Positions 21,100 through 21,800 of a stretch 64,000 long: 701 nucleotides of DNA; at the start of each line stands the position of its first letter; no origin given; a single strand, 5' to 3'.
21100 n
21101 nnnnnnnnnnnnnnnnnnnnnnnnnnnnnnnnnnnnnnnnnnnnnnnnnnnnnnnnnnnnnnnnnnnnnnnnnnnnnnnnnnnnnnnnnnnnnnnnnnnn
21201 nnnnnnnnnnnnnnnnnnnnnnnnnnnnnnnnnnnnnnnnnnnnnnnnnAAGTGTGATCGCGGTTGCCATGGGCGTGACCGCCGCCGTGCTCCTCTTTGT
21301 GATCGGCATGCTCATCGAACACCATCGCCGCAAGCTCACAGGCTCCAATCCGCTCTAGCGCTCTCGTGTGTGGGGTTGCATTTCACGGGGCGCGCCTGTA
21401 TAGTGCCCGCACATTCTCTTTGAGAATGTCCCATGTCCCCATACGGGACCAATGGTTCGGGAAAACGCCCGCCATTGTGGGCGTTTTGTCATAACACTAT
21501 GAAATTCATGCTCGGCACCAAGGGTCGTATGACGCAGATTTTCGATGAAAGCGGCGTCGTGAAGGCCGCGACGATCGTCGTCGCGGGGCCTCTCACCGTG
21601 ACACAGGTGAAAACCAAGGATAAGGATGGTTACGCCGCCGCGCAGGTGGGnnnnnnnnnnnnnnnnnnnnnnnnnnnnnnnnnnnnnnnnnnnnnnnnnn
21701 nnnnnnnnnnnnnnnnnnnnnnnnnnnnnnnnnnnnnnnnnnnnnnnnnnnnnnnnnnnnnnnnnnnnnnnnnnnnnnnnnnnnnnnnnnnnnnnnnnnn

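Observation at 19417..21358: Tandem paralogous tail-anchored small proteins flanking a Cys-rich secreted protein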

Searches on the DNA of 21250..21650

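Call 42: search_rna_families(source=window, start=21250, end=21650, threshold=evalue, max_evalue=5)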
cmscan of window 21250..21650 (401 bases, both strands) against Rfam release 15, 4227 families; matches with E-value up to 5: 3.
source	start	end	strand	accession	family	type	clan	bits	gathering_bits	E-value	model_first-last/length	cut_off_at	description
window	21462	21486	-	RF02063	STnc350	Gene; sRNA;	-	19.1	60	0.41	36-60/68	no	Salmonella enterica sRNA STnc350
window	21397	21495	+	RF01772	rnk_pseudo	Cis-reg; leader;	-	16.5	55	2.6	1-108/108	no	Pseudomonas rnk leader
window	21462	21591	-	RF02144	rsmX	Gene;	CL00106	14.8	56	1.9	1-114/114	no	rsmX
